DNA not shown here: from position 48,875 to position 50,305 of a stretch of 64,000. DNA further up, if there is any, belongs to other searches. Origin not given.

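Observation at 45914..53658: Second, unassigned N-heterocycle module: NicC-like oxygenase, PuuE-like and M20 hydrolases, opposite a THI5-like importer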

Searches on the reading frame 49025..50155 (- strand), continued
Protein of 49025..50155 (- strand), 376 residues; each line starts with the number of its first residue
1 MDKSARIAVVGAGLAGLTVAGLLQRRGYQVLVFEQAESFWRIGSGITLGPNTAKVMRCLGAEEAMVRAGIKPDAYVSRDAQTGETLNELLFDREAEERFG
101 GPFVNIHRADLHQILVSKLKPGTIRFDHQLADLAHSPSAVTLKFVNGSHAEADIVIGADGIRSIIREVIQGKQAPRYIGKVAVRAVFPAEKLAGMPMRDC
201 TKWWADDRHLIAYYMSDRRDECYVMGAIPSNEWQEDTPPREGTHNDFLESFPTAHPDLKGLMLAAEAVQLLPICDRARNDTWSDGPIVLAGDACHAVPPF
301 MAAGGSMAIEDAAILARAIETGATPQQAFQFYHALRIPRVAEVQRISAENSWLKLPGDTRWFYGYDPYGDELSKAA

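Call 30: find_homologous_proteins(query=window:49025-50155:-, max_evalue=1e-40)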
Query window:49025-50155:- (376 aa): 2640 proteins with E <= 1e-40 among 8000 candidates; the best 120 are listed.
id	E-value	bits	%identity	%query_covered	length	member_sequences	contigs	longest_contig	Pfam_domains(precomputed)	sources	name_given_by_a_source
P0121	3.1e-254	861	100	100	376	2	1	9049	PF01266.31,PF13450.13,PF01494.26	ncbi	-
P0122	3.2e-214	729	84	100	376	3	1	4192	PF13450.13,PF01494.26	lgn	-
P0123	8.6e-199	678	79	100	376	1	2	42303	PF13450.13,PF01494.26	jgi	jgi:6-hydroxynicotinate 3-monooxygenase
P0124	7.9e-194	662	75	100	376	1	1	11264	PF01266.31,PF13450.13,PF01494.26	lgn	-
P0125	7.1e-192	655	89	85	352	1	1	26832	PF13450.13,PF01494.26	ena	-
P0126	1.3e-188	645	73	100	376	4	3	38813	PF01266.31,PF01593.31,PF13450.13,PF07992.21,PF01494.26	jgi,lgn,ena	jgi:2-polyprenyl-6-methoxyphenol hydroxylase and related FAD-dependent oxidoreductases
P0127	3.3e-181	620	70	100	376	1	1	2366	PF01266.31,PF13450.13,PF00070.34,PF01494.26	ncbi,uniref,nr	ncbi:FAD-dependent monooxygenase [Rhodopseudomonas sp. B29]|uniref:FAD-dependent monooxygenase n=1 T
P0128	3.8e-180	617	69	100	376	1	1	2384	PF01266.31,PF13450.13,PF07992.21,PF01494.26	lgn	-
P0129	3.5e-179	614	70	100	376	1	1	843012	PF01266.31,PF13450.13,PF01494.26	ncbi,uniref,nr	ncbi:FAD-dependent monooxygenase [Rhizobiaceae bacterium BDR2-2]|uniref:FAD-dependent monooxygenase 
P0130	2.8e-173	594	67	100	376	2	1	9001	PF13450.13,PF01494.26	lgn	-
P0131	3.1e-172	591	69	100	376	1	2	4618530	PF01266.31,PF13450.13,PF01494.26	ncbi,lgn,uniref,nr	ncbi:FAD-dependent monooxygenase [Ancylobacter pratisalsi]|uniref:NAD(P)-binding protein n=1 Tax=Anc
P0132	3.4e-172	591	68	100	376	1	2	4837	PF01266.31,PF13450.13,PF00890.31,PF04820.21,PF01494.26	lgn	-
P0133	1.6e-170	585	68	100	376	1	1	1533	PF13450.13,PF01494.26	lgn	-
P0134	2.6e-170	584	66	100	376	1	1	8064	PF01266.31,PF13450.13,PF01494.26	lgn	-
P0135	4.1e-169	581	67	100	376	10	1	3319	PF13450.13,PF01494.26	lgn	-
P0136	4.3e-169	580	67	100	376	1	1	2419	PF01266.31,PF13450.13,PF00070.34,PF01494.26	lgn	-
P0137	3.1e-163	561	64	100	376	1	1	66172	PF13450.13,PF01494.26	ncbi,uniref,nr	ncbi:6-hydroxynicotinate 3-monooxygenase [Methylobacterium terricola]|uniref:6-hydroxynicotinate 3-m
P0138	1.8e-157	542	64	100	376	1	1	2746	PF01266.31,PF13450.13,PF01494.26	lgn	-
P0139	7.3e-151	520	63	100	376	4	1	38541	PF01266.31,PF13450.13,PF07992.21,PF01494.26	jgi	jgi:6-hydroxynicotinate 3-monooxygenase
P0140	2.5e-145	502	60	100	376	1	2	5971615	PF01266.31,PF13450.13,PF01494.26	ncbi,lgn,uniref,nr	ncbi:FAD-dependent monooxygenase [Pseudorhodoplanes sinuspersici]|uniref:Uncharacterized protein n=1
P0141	3.3e-144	499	59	100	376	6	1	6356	PF01266.31,PF13450.13,PF07992.21,PF01494.26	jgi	jgi:6-hydroxynicotinate 3-monooxygenase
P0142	1.8e-142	493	59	100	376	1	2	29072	PF13450.13,PF04820.21,PF01494.26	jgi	jgi:6-hydroxynicotinate 3-monooxygenase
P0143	1.9e-142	493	59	98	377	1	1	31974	PF01266.31,PF01593.31,PF13450.13,PF05834.19,PF01494.26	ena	-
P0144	2.6e-142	492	59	98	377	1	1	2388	PF01593.31,PF13450.13,PF01494.26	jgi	jgi:6-hydroxynicotinate 3-monooxygenase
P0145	2.6e-142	492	59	98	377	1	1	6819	PF01593.31,PF13450.13,PF01494.26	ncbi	ncbi:MAG TPA: FAD-dependent monooxygenase [Bradyrhizobium sp.]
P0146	4.0e-142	492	60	98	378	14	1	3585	PF01593.31,PF13450.13,PF01494.26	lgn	-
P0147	5.4e-142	491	60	98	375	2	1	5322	PF01593.31,PF13450.13,PF05834.19,PF01494.26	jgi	jgi:6-hydroxynicotinate 3-monooxygenase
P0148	5.6e-142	491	60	98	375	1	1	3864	PF01593.31,PF13450.13,PF01494.26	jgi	jgi:6-hydroxynicotinate 3-monooxygenase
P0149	6.1e-142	491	60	100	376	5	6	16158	PF01266.31,PF01593.31,PF01494.26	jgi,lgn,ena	jgi:6-hydroxynicotinate 3-monooxygenase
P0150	1.0e-141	490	60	98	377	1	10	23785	PF01593.31,PF13450.13,PF01494.26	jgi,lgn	jgi:6-hydroxynicotinate 3-monooxygenase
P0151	3.0e-141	489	60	100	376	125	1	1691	PF01593.31,PF13450.13,PF05834.19,PF01494.26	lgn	-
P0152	3.6e-141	489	58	98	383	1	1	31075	PF01266.31,PF13450.13,PF01494.26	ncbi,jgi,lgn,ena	jgi:6-hydroxynicotinate 3-monooxygenase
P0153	4.0e-141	488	58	100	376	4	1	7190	PF01266.31,PF01593.31,PF13450.13,PF01494.26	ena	-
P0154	4.8e-141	488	59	98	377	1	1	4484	PF01593.31,PF13450.13,PF01494.26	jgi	jgi:6-hydroxynicotinate 3-monooxygenase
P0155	1.1e-140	487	60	100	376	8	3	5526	PF01266.31,PF13450.13,PF01494.26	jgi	jgi:6-hydroxynicotinate 3-monooxygenase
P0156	4.2e-140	485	60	98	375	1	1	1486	PF01593.31,PF13450.13,PF04820.21,PF01494.26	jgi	jgi:6-hydroxynicotinate 3-monooxygenase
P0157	4.8e-140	485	59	98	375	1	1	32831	PF13450.13,PF01494.26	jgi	jgi:6-hydroxynicotinate 3-monooxygenase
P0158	8.1e-140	484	60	100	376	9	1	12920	PF01593.31,PF13450.13,PF05834.19,PF01494.26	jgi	jgi:6-hydroxynicotinate 3-monooxygenase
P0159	1.2e-139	484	57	100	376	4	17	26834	PF13450.13,PF01494.26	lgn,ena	-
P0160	2.9e-139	482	59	98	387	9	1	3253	PF01266.31,PF01593.31,PF13450.13,PF01494.26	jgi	jgi:6-hydroxynicotinate 3-monooxygenase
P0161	3.6e-139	482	59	98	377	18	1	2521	PF01593.31,PF13450.13,PF01494.26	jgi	jgi:6-hydroxynicotinate 3-monooxygenase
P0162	4.0e-139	482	58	99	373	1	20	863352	PF13450.13,PF01494.26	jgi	jgi:6-hydroxynicotinate 3-monooxygenase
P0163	6.0e-139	481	59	98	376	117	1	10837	PF01266.31,PF13450.13,PF01494.26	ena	-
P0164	6.1e-139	481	59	100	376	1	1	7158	PF01266.31,PF13450.13,PF07992.21,PF01494.26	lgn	-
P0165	6.1e-139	481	59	100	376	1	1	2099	PF01266.31,PF01593.31,PF13450.13,PF01494.26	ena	-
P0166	6.7e-139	481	57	98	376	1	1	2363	PF01266.31,PF13450.13,PF01494.26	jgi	-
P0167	1.4e-138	480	59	98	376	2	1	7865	PF01593.31,PF13450.13,PF05834.19,PF01494.26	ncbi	-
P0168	1.4e-138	480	59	98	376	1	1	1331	PF01494.26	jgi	jgi:6-hydroxynicotinate 3-monooxygenase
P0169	1.7e-138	480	59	98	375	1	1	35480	PF01593.31,PF13450.13,PF01494.26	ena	-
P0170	1.7e-138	480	59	97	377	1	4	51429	PF01593.31,PF01494.26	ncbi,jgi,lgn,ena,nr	ncbi:MAG: hypothetical protein A3D94_05405 [Alphaproteobacteria bacterium RIFCSPHIGHO2_12_FULL_66_14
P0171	2.2e-138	479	57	98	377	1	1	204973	PF01266.31,PF13450.13,PF01494.26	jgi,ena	-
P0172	2.6e-138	479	59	98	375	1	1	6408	PF13450.13,PF01494.26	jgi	jgi:6-hydroxynicotinate 3-monooxygenase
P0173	3.3e-138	479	59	98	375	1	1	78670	PF01593.31,PF13450.13,PF01494.26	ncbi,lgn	ncbi:FAD-dependent monooxygenase [soil metagenome]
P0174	4.8e-138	478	58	100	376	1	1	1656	PF13450.13,PF01494.26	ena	-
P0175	5.2e-138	478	60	98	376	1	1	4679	PF13450.13,PF01494.26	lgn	-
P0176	6.9e-138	478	59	98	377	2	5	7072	PF13450.13,PF05834.19,PF01494.26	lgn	-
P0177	7.1e-138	478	59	97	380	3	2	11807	PF01494.26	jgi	jgi:6-hydroxynicotinate 3-monooxygenase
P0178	8.2e-138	478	58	100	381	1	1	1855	PF01494.26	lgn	-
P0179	1.1e-137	477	59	97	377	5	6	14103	PF01494.26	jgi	jgi:6-hydroxynicotinate 3-monooxygenase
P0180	1.5e-137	477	58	100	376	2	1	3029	PF01266.31,PF13450.13,PF01494.26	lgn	-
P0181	1.6e-137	477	58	100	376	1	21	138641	PF13450.13,PF01494.26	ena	-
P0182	1.6e-137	477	59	97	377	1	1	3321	PF13450.13,PF01494.26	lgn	-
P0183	1.7e-137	477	58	100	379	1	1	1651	PF13450.13,PF01494.26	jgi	jgi:6-hydroxynicotinate 3-monooxygenase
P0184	1.9e-137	476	59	98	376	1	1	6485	PF13450.13,PF01494.26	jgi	jgi:6-hydroxynicotinate 3-monooxygenase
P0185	1.9e-137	476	57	100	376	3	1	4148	PF01494.26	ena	-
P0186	4.2e-137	475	60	98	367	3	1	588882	PF01593.31,PF01494.26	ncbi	-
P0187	6.9e-137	474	60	97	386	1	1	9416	PF01494.26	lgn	-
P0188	7.2e-137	474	57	98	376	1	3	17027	PF01266.31,PF13450.13,PF01494.26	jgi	jgi:6-hydroxynicotinate 3-monooxygenase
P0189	7.2e-137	474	58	98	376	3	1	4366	PF01266.31,PF13450.13,PF01494.26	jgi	jgi:6-hydroxynicotinate 3-monooxygenase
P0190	7.8e-137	474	57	98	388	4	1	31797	PF13450.13,PF01494.26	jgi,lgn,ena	-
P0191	7.8e-137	474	57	100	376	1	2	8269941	PF01266.31,PF01593.31,PF13450.13,PF07992.21,PF01494.26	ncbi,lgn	ncbi:6-hydroxynicotinate 3-monooxygenase [Nitrobacteraceae bacterium AZCC 2161]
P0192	1.3e-136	474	57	100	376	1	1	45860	PF01266.31,PF01593.31,PF13450.13,PF07992.21,PF01494.26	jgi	jgi:6-hydroxynicotinate 3-monooxygenase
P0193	1.4e-136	474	59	97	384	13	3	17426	PF01593.31,PF13450.13,PF01494.26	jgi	jgi:6-hydroxynicotinate 3-monooxygenase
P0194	2.3e-136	473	57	99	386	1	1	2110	PF13450.13,PF01494.26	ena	-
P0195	2.5e-136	473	57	100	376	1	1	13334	PF01593.31,PF13450.13,PF01494.26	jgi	jgi:6-hydroxynicotinate 3-monooxygenase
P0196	2.5e-136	473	58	99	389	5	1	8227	PF13450.13,PF01494.26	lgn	-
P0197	3.5e-136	472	58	98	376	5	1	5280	PF01593.31,PF13450.13,PF01494.26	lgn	-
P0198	5.3e-136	472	58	100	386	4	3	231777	PF01593.31,PF13450.13,PF01494.26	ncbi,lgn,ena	-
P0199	7.7e-136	471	58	98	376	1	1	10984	PF01593.31,PF13450.13,PF01494.26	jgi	jgi:6-hydroxynicotinate 3-monooxygenase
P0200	2.1e-135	470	57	99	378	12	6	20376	PF01266.31,PF13450.13,PF01494.26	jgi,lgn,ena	-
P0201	2.6e-135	469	58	100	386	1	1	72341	PF01494.26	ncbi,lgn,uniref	ncbi:FAD-dependent oxidoreductase [Tardiphaga sp.]|uniref:FAD-dependent oxidoreductase n=1 Tax=Tardi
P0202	3.8e-135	469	58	98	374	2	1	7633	PF01593.31,PF13450.13,PF01494.26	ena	-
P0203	4.0e-135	469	58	98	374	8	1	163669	PF01266.31,PF01593.31,PF13450.13,PF05834.19,PF01494.26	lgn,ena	-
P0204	4.3e-135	469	57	99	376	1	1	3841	PF01494.26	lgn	-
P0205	7.1e-135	468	58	100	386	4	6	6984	PF01593.31,PF01494.26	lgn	-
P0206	8.1e-135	468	58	97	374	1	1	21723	PF01593.31,PF13450.13,PF01494.26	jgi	jgi:6-hydroxynicotinate 3-monooxygenase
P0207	9.3e-135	467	59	97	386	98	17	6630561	PF01266.31,PF01593.31,PF01494.26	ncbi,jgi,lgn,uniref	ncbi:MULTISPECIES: FAD-dependent monooxygenase [unclassified Tardiphaga]|jgi:6-hydroxynicotinate 3-m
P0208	1.0e-134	467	57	100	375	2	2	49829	PF01593.31,PF13450.13,PF01494.26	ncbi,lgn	ncbi:MAG TPA: FAD-dependent monooxygenase [Tardiphaga sp.]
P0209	1.5e-134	467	58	97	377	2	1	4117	PF01494.26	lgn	-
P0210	1.9e-134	466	57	98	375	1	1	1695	PF01266.31,PF01593.31,PF13450.13,PF01494.26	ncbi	-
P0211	2.6e-134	466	57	98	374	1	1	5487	PF01593.31,PF05834.19,PF01494.26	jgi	jgi:6-hydroxynicotinate 3-monooxygenase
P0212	2.8e-134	466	57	100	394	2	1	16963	PF01266.31,PF13450.13,PF04820.21,PF01494.26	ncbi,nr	ncbi:FAD-dependent monooxygenase [Propylenella binzhouense]|nr:FAD-dependent monooxygenase [Propylen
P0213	3.9e-134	465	58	97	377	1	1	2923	PF01494.26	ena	-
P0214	5.9e-134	465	57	97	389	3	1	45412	PF13450.13,PF01494.26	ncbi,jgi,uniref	ncbi:FAD-dependent monooxygenase [Roseomonas chloroacetimidivorans]|jgi:6-hydroxynicotinate 3-monoox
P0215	8.1e-134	464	56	100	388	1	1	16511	PF01266.31,PF13450.13,PF05834.19,PF01494.26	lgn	-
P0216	3.9e-133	462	56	100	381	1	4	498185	PF13450.13,PF01494.26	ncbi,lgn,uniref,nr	ncbi:FAD-dependent monooxygenase [Amorphus coralli]|uniref:FAD-dependent monooxygenase n=1 Tax=Amorp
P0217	1.0e-132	461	56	99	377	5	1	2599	PF01593.31,PF13450.13,PF01494.26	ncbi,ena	-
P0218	1.9e-132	460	58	98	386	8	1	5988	PF01593.31,PF13450.13,PF01494.26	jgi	jgi:6-hydroxynicotinate 3-monooxygenase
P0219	3.1e-132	459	56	99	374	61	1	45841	PF01593.31,PF13450.13,PF01494.26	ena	-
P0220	3.9e-132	459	58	98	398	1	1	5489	PF01593.31,PF13450.13,PF01494.26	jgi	jgi:6-hydroxynicotinate 3-monooxygenase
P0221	8.6e-132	458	58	98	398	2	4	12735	PF01593.31,PF13450.13,PF01494.26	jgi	jgi:6-hydroxynicotinate 3-monooxygenase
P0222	9.8e-132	458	57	100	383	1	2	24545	PF01593.31,PF13450.13,PF01494.26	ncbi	ncbi:MAG: FAD-dependent monooxygenase [Tardiphaga sp.]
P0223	3.2e-131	456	56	97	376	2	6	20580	PF01266.31,PF01593.31,PF13450.13,PF01494.26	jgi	jgi:6-hydroxynicotinate 3-monooxygenase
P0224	3.3e-131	456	55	97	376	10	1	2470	PF13450.13,PF01494.26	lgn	-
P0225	3.4e-131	456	57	97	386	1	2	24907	PF01593.31,PF13450.13,PF01494.26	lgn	-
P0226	5.1e-131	455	56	97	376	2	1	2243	PF01266.31,PF01593.31,PF13450.13,PF01494.26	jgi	jgi:6-hydroxynicotinate 3-monooxygenase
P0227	5.9e-131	455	57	97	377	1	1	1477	PF01494.26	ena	-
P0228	6.0e-131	455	55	100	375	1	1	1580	PF13450.13,PF01494.26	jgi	-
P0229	9.8e-131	454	57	97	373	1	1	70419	PF13450.13,PF01494.26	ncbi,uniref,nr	ncbi:FAD-dependent monooxygenase [Roseomonas sp. NAR14]|uniref:FAD-dependent monooxygenase n=1 Tax=R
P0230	1.1e-130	454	55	97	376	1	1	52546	PF13450.13,PF01494.26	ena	-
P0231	1.2e-130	454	56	98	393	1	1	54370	PF13450.13,PF01494.26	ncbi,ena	-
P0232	1.8e-130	453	55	97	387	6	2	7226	PF01266.31,PF13450.13,PF01494.26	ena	-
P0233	1.8e-130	453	55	98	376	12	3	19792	PF01266.31,PF13450.13,PF07992.21,PF05834.19,PF01494.26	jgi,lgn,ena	-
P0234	2.1e-130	453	55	98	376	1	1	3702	PF01266.31,PF13450.13,PF01494.26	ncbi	-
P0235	3.1e-130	453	54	99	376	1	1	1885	PF01494.26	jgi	-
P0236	3.7e-130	452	54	100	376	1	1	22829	PF13450.13,PF01494.26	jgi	jgi:6-hydroxynicotinate 3-monooxygenase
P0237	4.4e-130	452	53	100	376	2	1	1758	PF01266.31,PF01593.31,PF13450.13,PF07992.21,PF01494.26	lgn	-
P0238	4.5e-130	452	55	97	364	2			PF01266.31,PF13450.13,PF05834.19,PF01494.26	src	-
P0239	4.8e-130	452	55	97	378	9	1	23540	PF01266.31,PF13450.13,PF01494.26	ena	-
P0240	8.5e-130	451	55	97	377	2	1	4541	PF13450.13,PF01494.26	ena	-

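Call 31: find_encoding_contigs(protein=P0131, flank=9000, max_places=1)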
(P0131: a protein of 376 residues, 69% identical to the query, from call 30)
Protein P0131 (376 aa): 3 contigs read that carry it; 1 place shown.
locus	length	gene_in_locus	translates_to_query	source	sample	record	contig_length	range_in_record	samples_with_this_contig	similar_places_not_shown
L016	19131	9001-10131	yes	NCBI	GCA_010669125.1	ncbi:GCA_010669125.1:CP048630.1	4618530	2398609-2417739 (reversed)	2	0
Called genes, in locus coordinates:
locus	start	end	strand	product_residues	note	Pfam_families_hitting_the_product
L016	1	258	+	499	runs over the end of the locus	PF00496:SBP_bac_5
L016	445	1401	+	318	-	PF19300:BPD_transp_1_N, PF00528:BPD_transp_1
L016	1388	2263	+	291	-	PF12911:OppC_N (weak), PF00528:BPD_transp_1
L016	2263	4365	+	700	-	PF13191:AAA_16 (faint), PF00005:ABC_tran, PF02463:SMC_N (faint), PF13401:AAA_22 (faint), PF13304:AAA_21 (weak), PF08352:oligo_HPY, PF00005:ABC_tran, PF08352:oligo_HPY, +1 more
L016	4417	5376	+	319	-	PF00491:Arginase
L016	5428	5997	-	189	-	PF12802:MarR_2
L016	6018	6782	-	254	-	PF00528:BPD_transp_1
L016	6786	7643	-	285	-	PF00005:ABC_tran, PF13304:AAA_21 (faint)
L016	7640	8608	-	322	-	PF09084:NMT1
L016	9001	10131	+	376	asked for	PF01266:DAO (faint), PF01494:FAD_binding_3, PF13450:NAD_binding_8 (weak)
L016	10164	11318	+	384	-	PF01546:Peptidase_M20, PF07687:M20_dimer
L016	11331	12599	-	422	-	PF00672:HAMP (weak), PF00512:HisKA (faint), PF02518:HATPase_c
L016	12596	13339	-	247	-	PF00072:Response_reg, PF00486:Trans_reg_C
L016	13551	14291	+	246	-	-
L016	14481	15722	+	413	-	PF25919:BSH_CusB (faint), PF00364:Biotin_lipoyl (faint), PF25917:BSH_RND, PF25944:Beta-barrel_RND (faint), PF25973:BSH_CzcB, PF25984:BSH_YknX (weak), PF25876:HH_MFP_RND, PF25967:RND-MFP_C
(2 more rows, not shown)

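Call 32: find_encoding_contigs(protein=P0140, flank=9000, max_places=1)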
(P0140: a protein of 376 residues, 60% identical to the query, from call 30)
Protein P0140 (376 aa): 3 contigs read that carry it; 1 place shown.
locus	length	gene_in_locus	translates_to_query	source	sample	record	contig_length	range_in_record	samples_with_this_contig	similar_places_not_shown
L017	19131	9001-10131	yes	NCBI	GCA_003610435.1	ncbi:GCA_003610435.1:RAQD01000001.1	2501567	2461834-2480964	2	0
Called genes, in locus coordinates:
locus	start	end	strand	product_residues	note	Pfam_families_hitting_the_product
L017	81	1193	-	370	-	PF00126:HTH_1, PF03466:LysR_substrate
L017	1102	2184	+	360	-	PF00795:CN_hydrolase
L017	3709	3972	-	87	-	PF01527:HTH_Tnp_1, PF13384:HTH_23 (faint), PF13551:HTH_29 (weak), PF13518:HTH_28 (weak)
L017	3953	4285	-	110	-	-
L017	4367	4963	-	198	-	PF12802:MarR_2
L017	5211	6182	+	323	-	PF09084:NMT1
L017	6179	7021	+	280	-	PF00005:ABC_tran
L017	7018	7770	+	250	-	PF00528:BPD_transp_1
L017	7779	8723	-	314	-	PF09084:NMT1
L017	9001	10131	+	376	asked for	PF01266:DAO (faint), PF01494:FAD_binding_3, PF13450:NAD_binding_8 (weak)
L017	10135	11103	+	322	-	PF01522:Polysacc_deac_1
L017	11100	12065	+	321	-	PF03069:FmdA_AmdA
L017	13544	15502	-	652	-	PF06808:DctM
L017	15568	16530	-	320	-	PF16868:NMT1_3, PF12974:Phosphonate-bd, PF09084:NMT1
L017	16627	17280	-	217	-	PF03358:FMN_red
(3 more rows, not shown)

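Call 33: find_encoding_contigs(protein=P0207, flank=9000, max_places=1)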
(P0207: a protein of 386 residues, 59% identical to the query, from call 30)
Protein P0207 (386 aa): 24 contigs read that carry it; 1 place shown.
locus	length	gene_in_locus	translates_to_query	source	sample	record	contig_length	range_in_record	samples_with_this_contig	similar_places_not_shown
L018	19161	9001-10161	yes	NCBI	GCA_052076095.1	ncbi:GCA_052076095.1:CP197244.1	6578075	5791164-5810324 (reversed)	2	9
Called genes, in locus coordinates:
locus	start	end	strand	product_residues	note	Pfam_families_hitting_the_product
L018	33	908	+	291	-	PF02653:BPD_transp_2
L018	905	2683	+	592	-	PF02653:BPD_transp_2, PF00005:ABC_tran, PF13604:AAA_30 (faint), PF13304:AAA_21 (faint)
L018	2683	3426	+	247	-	PF00005:ABC_tran, PF13304:AAA_21 (faint)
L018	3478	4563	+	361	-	PF02615:Ldh_2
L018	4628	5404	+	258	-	PF03328:HpcH_HpaI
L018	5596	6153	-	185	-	PF12802:MarR_2, PF01047:MarR (weak)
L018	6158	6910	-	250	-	PF00528:BPD_transp_1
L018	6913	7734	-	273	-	PF00005:ABC_tran, PF13304:AAA_21 (faint)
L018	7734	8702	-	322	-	PF09084:NMT1, PF13379:NMT1_2, PF12974:Phosphonate-bd (weak)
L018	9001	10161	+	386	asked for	PF01266:DAO (faint), PF01494:FAD_binding_3, PF01593:Amino_oxidase (faint)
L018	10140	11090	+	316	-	PF01522:Polysacc_deac_1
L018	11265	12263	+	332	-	PF03401:TctC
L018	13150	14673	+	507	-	PF08666:SAF, PF04295:GD_AH_second, PF20629:GD_AH_C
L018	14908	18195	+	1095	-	PF08379:Bact_transglu_N, PF01841:Transglut_core, PF09899:DUF2126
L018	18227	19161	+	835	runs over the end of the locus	PF04174:CP_ATPgrasp_1, PF14403:CP_ATPgrasp_2, PF04168:Alpha-E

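Call 41: search_protein_families(library=pfam, proteins=[L011:12196-12768:+, L011:12949-14637:+, L011:8147-9601:-, L011:5880-8150:-, L015:8498-9844:+, L015:12134-15253:-, L012:12339-13022:-, L012:13549-15306:-, L010:13369-14448:+, L009:11272-12000:-], max_evalue=0.00001)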
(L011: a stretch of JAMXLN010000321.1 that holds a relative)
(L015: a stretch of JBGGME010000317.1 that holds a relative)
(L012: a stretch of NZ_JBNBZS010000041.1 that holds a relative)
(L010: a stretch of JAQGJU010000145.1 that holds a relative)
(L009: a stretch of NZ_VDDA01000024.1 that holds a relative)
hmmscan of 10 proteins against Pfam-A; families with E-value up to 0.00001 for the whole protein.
L011:12196-12768:+ (190 aa): 0 families

L011:12949-14637:+ (562 aa): 6 families
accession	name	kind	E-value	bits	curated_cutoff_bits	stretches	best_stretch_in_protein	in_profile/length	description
PF08447.18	PAS_3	-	6.2e-29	100.5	25.6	2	141-221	9-88/89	PAS fold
PF08448.16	PAS_4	-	3.1e-19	69.7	23.1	1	246-355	1-109/110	PAS fold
PF07536.20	HWE_HK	-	1.6e-17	64.4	22.8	1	367-441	1-79/83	HWE histidine kinase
PF00989.32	PAS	-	1.8e-17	63.8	22.6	1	241-351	2-113/113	PAS fold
PF13426.13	PAS_9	-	2e-15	57.3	27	1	252-353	3-103/103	PAS domain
PF13188.13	PAS_8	-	5.6e-07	29.7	21.8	1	240-289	1-51/65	PAS domain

L011:8147-9601:- (484 aa): 1 family
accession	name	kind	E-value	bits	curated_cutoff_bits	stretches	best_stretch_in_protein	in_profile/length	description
PF01425.27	Amidase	-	2.4e-88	297.6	27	1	29-456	1-445/445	Amidase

L011:5880-8150:- (756 aa): 3 families
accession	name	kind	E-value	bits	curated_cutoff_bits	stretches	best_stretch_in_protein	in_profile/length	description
PF00384.28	Molybdopterin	-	1.9e-47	162.5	24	1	92-528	1-352/353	Molybdopterin oxidoreductase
PF01568.27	Molydop_binding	-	3.5e-25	88.6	26.8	1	631-737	1-103/110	Molydopterin dinucleotide binding domain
PF04879.21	Molybdop_Fe4S4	-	2.4e-07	31.1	22.7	1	34-89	4-55/55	Molybdopterin oxidoreductase Fe4S4 domain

L015:8498-9844:+ (448 aa): 0 families

L015:12134-15253:- (1039 aa): 2 families
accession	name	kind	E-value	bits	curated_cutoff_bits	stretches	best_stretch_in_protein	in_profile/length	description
PF03235.19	GmrSD_N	-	9.6e-25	88.3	33.2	1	461-689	2-199/199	GmrSD restriction endonuclease, N-terminal domain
PF07510.16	GmrSD_C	-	1.5e-14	54.5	23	1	881-1003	20-137/138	GmrSD restriction endonucleases, C-terminal domain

L012:12339-13022:- (227 aa): 1 family
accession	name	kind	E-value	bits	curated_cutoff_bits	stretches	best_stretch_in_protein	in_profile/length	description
PF13610.12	DDE_Tnp_IS240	-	2.8e-30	105.7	27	1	75-188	2-121/139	DDE domain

L012:13549-15306:- (585 aa): 1 family
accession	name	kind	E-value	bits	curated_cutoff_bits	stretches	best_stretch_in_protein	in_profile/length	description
PF00496.27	SBP_bac_5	-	2.9e-64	218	32.4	1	132-493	1-350/368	Bacterial extracellular solute-binding proteins, family 5 Middle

L010:13369-14448:+ (359 aa): 1 family
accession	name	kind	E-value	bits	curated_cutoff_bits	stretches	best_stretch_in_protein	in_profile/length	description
PF03652.20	RuvX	-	5.5e-39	134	29.2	1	218-348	3-133/134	Holliday junction resolvase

L009:11272-12000:- (242 aa): 0 families
